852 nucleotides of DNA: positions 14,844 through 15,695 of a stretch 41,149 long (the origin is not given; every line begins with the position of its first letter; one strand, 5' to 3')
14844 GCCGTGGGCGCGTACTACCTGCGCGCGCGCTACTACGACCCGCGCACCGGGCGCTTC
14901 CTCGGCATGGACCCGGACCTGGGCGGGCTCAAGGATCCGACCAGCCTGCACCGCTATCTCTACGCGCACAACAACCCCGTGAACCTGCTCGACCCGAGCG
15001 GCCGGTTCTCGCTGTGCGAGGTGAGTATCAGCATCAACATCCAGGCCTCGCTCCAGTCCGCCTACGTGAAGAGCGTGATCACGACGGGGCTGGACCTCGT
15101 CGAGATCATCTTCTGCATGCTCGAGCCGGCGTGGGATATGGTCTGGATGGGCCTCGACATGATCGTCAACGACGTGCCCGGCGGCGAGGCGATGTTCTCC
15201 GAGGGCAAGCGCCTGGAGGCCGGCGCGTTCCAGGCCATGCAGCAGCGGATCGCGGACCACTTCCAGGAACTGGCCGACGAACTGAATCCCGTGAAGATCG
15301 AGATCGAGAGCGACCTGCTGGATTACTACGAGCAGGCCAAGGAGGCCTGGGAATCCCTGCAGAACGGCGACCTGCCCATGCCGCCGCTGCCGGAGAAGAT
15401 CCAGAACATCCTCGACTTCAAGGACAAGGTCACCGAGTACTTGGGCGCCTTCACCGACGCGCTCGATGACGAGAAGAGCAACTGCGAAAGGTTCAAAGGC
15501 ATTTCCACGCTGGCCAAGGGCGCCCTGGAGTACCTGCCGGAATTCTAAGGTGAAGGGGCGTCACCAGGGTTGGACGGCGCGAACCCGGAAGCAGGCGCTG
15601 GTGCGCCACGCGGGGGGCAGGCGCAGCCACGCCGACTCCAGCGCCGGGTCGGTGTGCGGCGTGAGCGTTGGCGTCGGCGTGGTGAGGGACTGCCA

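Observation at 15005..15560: Unrecognisable ~180-aa domain after the Rhs core cleavage motif, with no immunity gene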

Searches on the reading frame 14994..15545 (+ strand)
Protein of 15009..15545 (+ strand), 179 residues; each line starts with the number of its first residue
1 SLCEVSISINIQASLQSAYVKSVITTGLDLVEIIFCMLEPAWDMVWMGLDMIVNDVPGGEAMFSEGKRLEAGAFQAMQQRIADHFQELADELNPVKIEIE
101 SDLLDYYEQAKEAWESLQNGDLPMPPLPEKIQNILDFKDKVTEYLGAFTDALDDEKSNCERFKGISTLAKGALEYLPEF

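Call 7: search_protein_families(library=pfam, proteins=[window:15009-15545:+], max_evalue=1)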
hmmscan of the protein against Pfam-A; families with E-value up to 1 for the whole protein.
window:15009-15545:+ (179 aa): 1 family
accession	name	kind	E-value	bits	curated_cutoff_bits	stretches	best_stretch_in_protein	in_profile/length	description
PF22481.1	DUF6985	-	0.016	16.2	24.5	1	70-141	34-97/148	Domain of unknown function (DUF6985)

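Call 8: search_protein_families(library=ncbifam, proteins=[window:15009-15545:+], max_evalue=1)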
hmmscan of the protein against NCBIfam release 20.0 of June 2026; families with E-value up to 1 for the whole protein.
window:15009-15545:+ (179 aa): 1 family
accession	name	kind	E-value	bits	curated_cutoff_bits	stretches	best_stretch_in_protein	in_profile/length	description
NF052612.1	sll0565_fam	equivalog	0.13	12.7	50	1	71-116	43-88/106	sll0565 family protein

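Call 9: find_homologous_proteins(query=window:15009-15545:+, max_evalue=0.01)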
Query window:15009-15545:+: 83 candidates shared short words with the query, none scored E <= 0.01.
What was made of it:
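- Tried and rejected: The word-indexed homologue search with the tail alone found nothing (call 9).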

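Call 15: find_related_loci(query=window:15009-15545:+, collection=genome_contigs, flank=10000)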
Query window:15009-15545:+ (179 aa) in genome_contigs; peptide patterns used: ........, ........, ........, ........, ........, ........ (x = any residue, [..] = any of these).
139 stretches matched a pattern, but none encodes a relative of the query by tblastn (E <= 1e-3).
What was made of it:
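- Tried and rejected: The genome_contigs scan with the single tail found nothing (call 15).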

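Call 16: predict_structure(protein=window:15009-15545:+)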
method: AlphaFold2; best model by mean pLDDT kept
length: 179 residues; sequences in the alignment: 1
mean_pLDDT: 48.0   pTM: 0.30
mean pLDDT of the five models: 48.0, 47.7, 46.7, 41.5, 40.5
residues with pLDDT >= 90: 0; 70-90: 0; 50-70: 76; < 50: 103
segments of 3 or more residues with pLDDT < 50: 1-23, 29-34, 40-46, 48-50, 70-82, 84-104, 176-179
pLDDT, mean of each block of 10 residues (from residue 1): 27 40 48 49 48 53 51 46 47 32 46 55 52 53 55 57 57 48
secondary structure, 60 per line:
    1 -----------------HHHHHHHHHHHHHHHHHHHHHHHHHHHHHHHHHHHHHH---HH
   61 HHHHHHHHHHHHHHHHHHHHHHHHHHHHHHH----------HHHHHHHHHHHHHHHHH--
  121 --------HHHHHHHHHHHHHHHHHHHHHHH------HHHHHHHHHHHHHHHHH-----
elements in order: H18-55 H59-91 H102-118 H129-151 H158-174
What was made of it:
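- Tried and rejected: The single-sequence AF2 model was poor (pLDDT 48, call 16) and was not used.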

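Call 17: search_protein_representatives(protein=window:15009-15545:+)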
Query: 179 residues. Proteins with E-value up to 0.001 (for the whole library): 22; up to 1e-10: 6; up to 1e-30: 0. The best 22 are listed.
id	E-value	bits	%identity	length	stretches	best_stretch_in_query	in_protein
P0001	1.9e-22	96.5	36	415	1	2-179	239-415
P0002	1.8e-18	83.6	32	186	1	2-177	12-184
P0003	3.4e-16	76.2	31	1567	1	2-178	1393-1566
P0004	2.5e-12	63.6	31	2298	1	1-162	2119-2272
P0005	3.6e-12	63.1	32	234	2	2-100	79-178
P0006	1.9e-11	60.7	32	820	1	1-153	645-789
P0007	6.9e-09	52.4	28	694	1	3-179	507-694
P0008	1.1e-08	51.8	30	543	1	1-179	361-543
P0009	8.9e-08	48.8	22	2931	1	4-168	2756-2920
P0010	1.0e-07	48.6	29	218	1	10-179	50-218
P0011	2.3e-06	44.2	28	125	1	52-171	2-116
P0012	3.7e-06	43.5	30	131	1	2-70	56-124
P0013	3.9e-06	43.4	29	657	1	2-99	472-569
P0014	4.5e-06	43.2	36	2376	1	2-105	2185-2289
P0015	1.4e-05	41.7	27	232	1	2-99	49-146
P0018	1.4e-04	38.4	25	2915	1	1-120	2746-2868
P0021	4.8e-04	36.6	24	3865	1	2-179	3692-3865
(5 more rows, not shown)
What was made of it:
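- Checked: Homologues reach E=1.9e-22 (call 17).
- Homologues exist with E down to 1.9e-22, always in the same position (call 17).
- Tried and rejected: The exhaustive HMMER search was needed (call 17).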

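Call 22: find_homologous_proteins(query=A1, max_evalue=0.001)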
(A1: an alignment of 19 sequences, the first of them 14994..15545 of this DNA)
Query A1 (19 sequences) (184 aa, profile of the alignment): 1 proteins with E <= 0.001 among 2106 candidates.
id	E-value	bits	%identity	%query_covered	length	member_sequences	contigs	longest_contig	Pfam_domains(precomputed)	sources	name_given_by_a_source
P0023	3.0e-42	163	30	60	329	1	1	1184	-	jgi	jgi:RHS repeat-associated protein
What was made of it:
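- Tried and rejected: With the family profile it found only one protein (call 22).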

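Call 23: find_encoding_contigs(protein=P0004, flank=6000, max_places=4)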
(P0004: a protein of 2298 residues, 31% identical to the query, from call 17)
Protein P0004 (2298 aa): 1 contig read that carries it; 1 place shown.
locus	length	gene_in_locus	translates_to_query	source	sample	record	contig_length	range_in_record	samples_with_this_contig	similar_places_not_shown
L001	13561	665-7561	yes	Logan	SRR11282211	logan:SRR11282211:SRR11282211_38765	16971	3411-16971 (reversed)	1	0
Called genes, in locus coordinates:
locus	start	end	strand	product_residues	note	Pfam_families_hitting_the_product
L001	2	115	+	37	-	?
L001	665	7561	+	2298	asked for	PF01839:FG-GAP (faint), PF13517:FG-GAP_3, PF05593:RHS_repeat, PF25023:TEN_YD-shell (weak), PF05593:RHS_repeat, PF25023:TEN_YD-shell (weak), PF05593:RHS_repeat (weak), PF25023:TEN_YD-shell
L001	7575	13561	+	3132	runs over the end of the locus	?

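Call 24: find_encoding_contigs(protein=P0023, flank=6000, max_places=4)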
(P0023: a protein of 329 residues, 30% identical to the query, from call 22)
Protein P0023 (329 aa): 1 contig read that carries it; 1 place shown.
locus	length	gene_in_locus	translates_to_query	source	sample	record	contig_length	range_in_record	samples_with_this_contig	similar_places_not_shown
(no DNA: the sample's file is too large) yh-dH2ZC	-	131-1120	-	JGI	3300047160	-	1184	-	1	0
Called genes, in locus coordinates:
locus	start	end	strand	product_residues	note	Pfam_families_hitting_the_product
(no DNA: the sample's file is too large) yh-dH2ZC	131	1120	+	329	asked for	-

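Call 25: find_encoding_contigs(protein=P0003, flank=6000, max_places=3)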
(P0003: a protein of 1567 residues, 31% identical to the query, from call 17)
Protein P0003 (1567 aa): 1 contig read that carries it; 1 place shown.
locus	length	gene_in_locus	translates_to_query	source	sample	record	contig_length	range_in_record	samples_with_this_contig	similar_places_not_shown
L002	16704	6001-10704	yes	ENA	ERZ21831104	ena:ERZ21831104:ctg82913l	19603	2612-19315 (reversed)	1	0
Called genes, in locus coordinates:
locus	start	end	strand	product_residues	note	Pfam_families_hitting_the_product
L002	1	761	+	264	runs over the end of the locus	PF01026:TatD_DNase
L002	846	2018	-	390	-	PF07994:NAD_binding_5, PF01658:Inos-1-P_synth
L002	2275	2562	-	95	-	-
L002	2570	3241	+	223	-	-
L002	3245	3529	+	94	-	-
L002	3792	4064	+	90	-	-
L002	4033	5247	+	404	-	PF01839:FG-GAP (faint), PF13517:FG-GAP_3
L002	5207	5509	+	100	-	PF17957:Big_7 (weak)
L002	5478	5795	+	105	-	-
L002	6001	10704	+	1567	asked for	PF05593:RHS_repeat, PF25023:TEN_YD-shell, PF05593:RHS_repeat, PF25023:TEN_YD-shell, PF05593:RHS_repeat, PF25023:TEN_YD-shell, PF05593:RHS_repeat, PF25023:TEN_YD-shell, +4 more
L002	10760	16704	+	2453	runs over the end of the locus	PF18911:PKD_4, PF05345:He_PIG, PF13517:FG-GAP_3, PF00801:PKD, PF18911:PKD_4, PF00801:PKD, PF18911:PKD_4, PF00801:PKD, +12 more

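Call 26: find_encoding_contigs(protein=P0009, flank=6000, max_places=3)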
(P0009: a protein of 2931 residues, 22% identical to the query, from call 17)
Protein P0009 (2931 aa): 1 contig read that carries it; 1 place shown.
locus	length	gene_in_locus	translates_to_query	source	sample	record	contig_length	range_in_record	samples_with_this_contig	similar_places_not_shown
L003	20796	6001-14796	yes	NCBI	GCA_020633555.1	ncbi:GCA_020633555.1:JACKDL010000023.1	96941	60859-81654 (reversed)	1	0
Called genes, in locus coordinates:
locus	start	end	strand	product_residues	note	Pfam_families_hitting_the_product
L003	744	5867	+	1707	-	PF17963:Big_9 (faint), PF25788:Ig_Rha78A_N (faint), PF16655:PhoD_N (faint), PF16656:Pur_ac_phosph_N (faint)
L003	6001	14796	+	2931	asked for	PF11617:Cu-binding_MopE (weak), PF25023:TEN_YD-shell, PF05593:RHS_repeat, PF05593:RHS_repeat, PF05593:RHS_repeat, PF25023:TEN_YD-shell, PF05593:RHS_repeat, PF25023:TEN_YD-shell, +3 more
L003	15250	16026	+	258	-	-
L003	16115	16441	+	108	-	PF14213:DUF4325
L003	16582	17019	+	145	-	-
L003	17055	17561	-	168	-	-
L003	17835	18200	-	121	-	-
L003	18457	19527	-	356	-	-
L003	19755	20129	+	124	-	PF09966:DUF2200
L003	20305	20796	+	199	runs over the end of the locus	PF01022:HTH_5, PF12802:MarR_2 (weak), PF12840:HTH_20, PF09860:DUF2087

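Call 27: find_encoding_contigs(protein=P0021, flank=6000, max_places=3)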
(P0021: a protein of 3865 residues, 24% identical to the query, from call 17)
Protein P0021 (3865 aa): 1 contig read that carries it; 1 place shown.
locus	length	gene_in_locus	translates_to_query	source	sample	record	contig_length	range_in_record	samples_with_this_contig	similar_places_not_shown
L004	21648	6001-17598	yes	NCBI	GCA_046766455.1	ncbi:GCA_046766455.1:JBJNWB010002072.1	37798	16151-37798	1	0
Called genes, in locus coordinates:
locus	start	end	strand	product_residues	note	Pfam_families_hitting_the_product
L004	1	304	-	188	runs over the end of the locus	PF01339:CheB_methylest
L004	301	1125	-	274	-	PF03705:CheR_N, PF01739:CheR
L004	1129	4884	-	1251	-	PF00672:HAMP, PF00512:HisKA, PF02518:HATPase_c, PF00072:Response_reg, PF20274:cREC_REC (faint), PF00072:Response_reg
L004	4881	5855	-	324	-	-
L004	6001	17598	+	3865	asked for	PF11617:Cu-binding_MopE (weak), PF25023:TEN_YD-shell, PF05593:RHS_repeat, PF25023:TEN_YD-shell (weak), PF05593:RHS_repeat, PF25023:TEN_YD-shell (weak), PF05593:RHS_repeat, PF25023:TEN_YD-shell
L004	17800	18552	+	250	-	PF00106:adh_short, PF01370:Epimerase (faint), PF08659:KR, PF13561:adh_short_C2, PF23441:SDR (weak)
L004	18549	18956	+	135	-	PF01042:Ribonuc_L-PSP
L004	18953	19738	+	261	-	PF00378:ECH_1, PF16113:ECH_2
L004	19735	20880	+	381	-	PF02771:Acyl-CoA_dh_N, PF02770:Acyl-CoA_dh_M, PF00441:Acyl-CoA_dh_1, PF08028:Acyl-CoA_dh_2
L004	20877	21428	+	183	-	-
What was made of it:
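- Closest known: Teneurin YD shell and Tc-toxin TcB-TcC cocoons. Same: A YD-repeat cocoon; PF25023 TEN_YD-shell hits the homologues (calls 23, 25-27).
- L004: metabolic genes (call 27). PF25023 TEN_YD-shell hits the homologues (calls 23, 25-27).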

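Call 28: find_encoding_contigs(protein=P0018, flank=6000, max_places=3)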
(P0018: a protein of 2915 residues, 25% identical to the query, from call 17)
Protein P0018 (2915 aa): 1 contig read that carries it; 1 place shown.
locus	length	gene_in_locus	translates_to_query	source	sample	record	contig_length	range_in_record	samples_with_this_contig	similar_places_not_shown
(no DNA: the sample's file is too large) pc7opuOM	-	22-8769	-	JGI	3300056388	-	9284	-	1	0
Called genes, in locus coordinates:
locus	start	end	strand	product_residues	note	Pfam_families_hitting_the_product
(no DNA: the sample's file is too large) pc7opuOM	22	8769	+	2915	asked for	PF22825:HpiC1-like, PF05345:He_PIG, PF05735:TSP_C, PF17210:SdrD_B, PF05345:He_PIG, PF17963:Big_9, PF05345:He_PIG, PF17963:Big_9, +20 more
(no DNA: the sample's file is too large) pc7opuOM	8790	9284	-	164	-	?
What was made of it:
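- P0018 contig: convergent gene (call 28).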

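Call 41: search_protein_families(library=pfam, alignment_id=A3, max_evalue=0.1)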
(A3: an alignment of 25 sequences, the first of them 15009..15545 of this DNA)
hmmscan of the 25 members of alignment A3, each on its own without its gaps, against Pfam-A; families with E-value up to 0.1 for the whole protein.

A. member 1, window:15009-15545:+ (179 aa): 1 family
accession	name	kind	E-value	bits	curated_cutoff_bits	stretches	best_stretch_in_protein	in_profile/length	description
PF22481.1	DUF6985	-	0.016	16.2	24.5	1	70-141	34-97/148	Domain of unknown function (DUF6985)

B. families by the number of members that match (of 25 scanned): 12 families
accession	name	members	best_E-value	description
PF24729.2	Acb2_Tad1_hairpin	1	0.0015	Acb2/Tad1, hairpin domain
PF13961.12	DUF4219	1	0.011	Domain of unknown function (DUF4219)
PF22481.1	DUF6985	1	0.016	Domain of unknown function (DUF6985)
PF11391.13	DUF2798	1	0.02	Protein of unknown function (DUF2798)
PF05873.17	Mt_ATP-synt_D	1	0.025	ATP synthase D chain, mitochondrial (ATP5H)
PF20376.4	DUF6671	1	0.053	Domain of unknown function (DUF6671)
PF14778.11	ODR4-like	1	0.072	Odorant response abnormal 4-like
PF24296.1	SrfA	1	0.073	SrfA protein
PF10755.14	DUF2585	1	0.075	Protein of unknown function (DUF2585)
PF14716.13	HHH_8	1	0.075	Helix-hairpin-helix domain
PF10504.14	DUF2452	1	0.09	Protein of unknown function (DUF2452)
PF06853.17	DUF1249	1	0.093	Protein of unknown function (DUF1249)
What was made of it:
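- Closest known: Immunity-less and non-catalytic toxin domains with polymorphic-toxin architecture. Different: No sequence relationship was detected; Pfam scans of all members were negative (call 41).
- No Pfam family is shared by members (call 41).
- Tried and rejected: The Pfam DUF6985 match (E=0.016) and the NCBIfam sll0565 match (E=0.13) are below threshold and are not shared by other members (calls 7, 8, 41).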

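Call 47: search_solved_structures(query=A4, max_evalue=10)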
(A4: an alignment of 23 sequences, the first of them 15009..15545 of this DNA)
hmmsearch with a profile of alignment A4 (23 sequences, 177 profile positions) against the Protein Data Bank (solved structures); distinct sequences matched with E-value up to 10: 62 (the best 60 are shown).
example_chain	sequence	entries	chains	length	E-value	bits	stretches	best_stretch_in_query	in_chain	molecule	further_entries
4yxx_A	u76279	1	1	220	2.6e-06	30.6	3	77-142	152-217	dTor_6x35L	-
8qae_A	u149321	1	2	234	0.0056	19.7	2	90-158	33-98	sc-apCC-6-SLLA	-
8c3w_A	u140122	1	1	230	0.027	17.5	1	73-142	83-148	dnHEM1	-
3vjf_A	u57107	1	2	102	0.027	17.5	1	101-145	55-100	WA20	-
8gjg_A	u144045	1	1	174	0.034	17.2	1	88-163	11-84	gluc_A04_0005 Binder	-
6kos_A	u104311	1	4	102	0.047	16.7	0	101-145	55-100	SUWA (Super WA20)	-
2n5e_A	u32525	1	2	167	0.11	15.5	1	79-147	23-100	Apolipoprotein A-I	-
4v6m_A0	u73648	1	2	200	0.11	15.5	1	78-141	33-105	Apolipoprotein A-I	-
1av1_A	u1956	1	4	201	0.12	15.4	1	78-141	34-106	APOLIPOPROTEIN A-I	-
6clz_B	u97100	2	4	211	0.12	15.4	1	78-142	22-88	Apolipoprotein A-I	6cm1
7kjr_C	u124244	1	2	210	0.13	15.3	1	78-140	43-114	Apolipoprotein A-I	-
8eqs_C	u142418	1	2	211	0.13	15.2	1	78-140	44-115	Apolipoprotein A-I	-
6pts_A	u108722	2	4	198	0.15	15.1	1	78-141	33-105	Apolipoprotein A-I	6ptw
2msc_A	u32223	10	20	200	0.15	15.1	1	78-141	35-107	Apolipoprotein A-I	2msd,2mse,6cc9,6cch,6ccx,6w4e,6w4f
5cwp_A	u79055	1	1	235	0.16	15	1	54-131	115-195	Designed helical repeat protein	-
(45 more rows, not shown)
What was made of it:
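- Weak compositional profile matches to apolipoprotein A-I (E about 0.1, call 47).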

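Call 48: search_protein_families(library=phrogs, proteins=[window:15009-15545:+], max_evalue=1)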
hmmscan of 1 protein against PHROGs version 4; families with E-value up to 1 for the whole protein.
window:15009-15545:+ (179 aa): 2 families
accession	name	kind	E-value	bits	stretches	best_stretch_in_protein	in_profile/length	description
phrog_2037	-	unknown function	0.0027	19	1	128-160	3-35/72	-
phrog_26676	-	unknown function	0.089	13.9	1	78-122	89-131/143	-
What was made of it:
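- Checked: Pfam, NCBIfam and PHROGs give no significant hit (calls 7, 8, 41, 48).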

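Call 49: predict_structure(alignment_id=A4)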
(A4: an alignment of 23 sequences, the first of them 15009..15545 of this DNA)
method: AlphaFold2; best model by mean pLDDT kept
length: 179 residues; sequences in the alignment: 23
mean_pLDDT: 76.5   pTM: 0.58
mean pLDDT of the five models: 76.5, 75.5, 71.6, 70.6, 65.9
residues with pLDDT >= 90: 46; 70-90: 82; 50-70: 30; < 50: 21
segments of 3 or more residues with pLDDT < 50: 1-11, 95-104
pLDDT, mean of each block of 10 residues (from residue 1): 37 65 86 92 97 98 97 91 80 49 55 69 66 75 76 82 86 75
secondary structure, 60 per line:
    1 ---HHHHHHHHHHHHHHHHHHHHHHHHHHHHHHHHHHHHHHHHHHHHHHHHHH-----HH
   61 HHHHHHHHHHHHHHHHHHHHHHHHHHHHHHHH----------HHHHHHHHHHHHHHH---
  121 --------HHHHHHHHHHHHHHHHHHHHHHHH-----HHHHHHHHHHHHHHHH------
elements in order: H4-53 H59-92 H103-117 H129-152 H158-173
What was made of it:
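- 15006..15050 (+): Leader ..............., a segment with alternating polar and hydrophobic residues directly after the cleavage motif. It is low-confidence in the AF2 model (call 49).
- AF2 with the alignment gives pLDDT 76.5, five helices and a hairpin above 90 (call 49). The fold is all-helical and amphipathic, with a long hairpin (call 49).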

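Call 57: fold_search(model_id=the predicted structure, library=pdb)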
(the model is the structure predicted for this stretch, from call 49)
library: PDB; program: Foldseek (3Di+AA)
matches with E <= 10: 90; with E <= 0.001: 0
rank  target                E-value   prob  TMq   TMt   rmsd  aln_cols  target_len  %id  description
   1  3rqf_D                8.2e-01  0.12  0.16  0.15  19.9       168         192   14  Cerebral cavernous malformation 3 (CCM3) in complex with paxillin LD2 (released 2011-06-01)
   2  7zdl_D                1.5e+00  0.23  0.29  0.12  11.5       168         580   15  IF(heme/coordinated) conformation of CydDC in AMP-PNP(CydC)/AMP-PNP(CydD) bound state (Dataset-8) (released 2023-04-19)
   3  7jh5_B                1.7e+00  0.30  0.36  0.24  13.9       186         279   15  Co-LOCKR: de novo designed protein switch (released 2020-09-02)
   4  1dov                  1.7e+00  0.23  0.30  0.30  21.9       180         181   12  CRYSTAL STRUCTURE OF THE ALPHA-CATENIN DIMERIZATION DOMAIN (released 2000-07-12)
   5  7zdc_D                1.8e+00  0.20  0.29  0.12  12.0       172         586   15  IF(heme/confined) conformation of CydDC in ADP(CydD) bound state (Dataset-3) (released 2023-04-19)
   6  6bqh                  2.1e+00  0.10  0.19  0.11  20.8       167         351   12  Crystal structure of 5-HT2C in complex with ritanserin (released 2018-02-14)
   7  9mb9_D                2.3e+00  0.08  0.21  0.07  23.8       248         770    9  Cryo-EM structure of Gi-bound GPCR (released 2025-10-01)
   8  8hf6_A                2.3e+00  0.05  0.16  0.07  24.7       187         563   14  Cryo-EM structure of nucleotide-bound ComA E647Q mutant (released 2023-10-04)
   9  6grj_I                3.0e+00  0.08  0.22  0.13  40.4       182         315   15  Structure of the AhlB pore of the tripartite alpha-pore forming toxin, AHL, from Aeromonas hydrophila. (released 2019-07-03)
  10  8pmq_2                3.0e+00  0.06  0.23  0.13  25.8       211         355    9  Catalytic module of yeast GID E3 ligase bound to multiphosphorylated Ubc8~ubiquitin (released 2024-01-03)
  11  7a0g_FFF              3.2e+00  0.11  0.26  0.18  37.4       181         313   14  Structure of the SmhB pore of the tripartite alpha-pore forming toxin, Smh, from Serratia marcescens. (released 2021-03-31)
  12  9f5x_2D               3.5e+00  0.15  0.28  0.19  23.8       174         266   12  Structure of the Chlamydomonas reinhardtii respiratory supercomplex I1 III2 IV2 (released 2025-03-12)
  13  7u5q_A                3.5e+00  0.08  0.21  0.18  18.6       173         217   17  Crystal structure of transcriptional regulator, GntR family, from Brucella melitensis (released 2022-03-09)
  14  8hf4_A                3.7e+00  0.02  0.12  0.07  24.9       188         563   14  Cryo-EM structure of nucleotide-bound ComA at outward-facing state with EC gate closed conformation (released 2023-10-04)
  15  8jd4_4                3.9e+00  0.06  0.23  0.08  24.9       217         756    9  Cryo-EM structure of G protein-free mGlu2-mGlu4 heterodimer in Acc state (released 2023-06-21)
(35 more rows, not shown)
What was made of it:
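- Insignificant Foldseek matches to the AhlB and SmhB alpha-pore-forming toxins (E of 3 or more, call 57).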

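Call 67: find_encoding_contigs(protein=P0014, flank=5000, max_places=2)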
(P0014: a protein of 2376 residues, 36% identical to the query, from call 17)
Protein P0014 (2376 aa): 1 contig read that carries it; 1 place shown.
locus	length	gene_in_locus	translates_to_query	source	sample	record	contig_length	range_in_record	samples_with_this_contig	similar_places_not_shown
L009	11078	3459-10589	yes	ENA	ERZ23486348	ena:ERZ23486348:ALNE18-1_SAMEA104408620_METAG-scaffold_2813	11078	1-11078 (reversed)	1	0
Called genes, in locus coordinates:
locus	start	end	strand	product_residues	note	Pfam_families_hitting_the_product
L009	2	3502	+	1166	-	?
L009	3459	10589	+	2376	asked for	PF11617:Cu-binding_MopE (faint), PF25023:TEN_YD-shell, PF05593:RHS_repeat, PF25023:TEN_YD-shell, PF05593:RHS_repeat, PF25023:TEN_YD-shell (weak), PF05593:RHS_repeat, PF25023:TEN_YD-shell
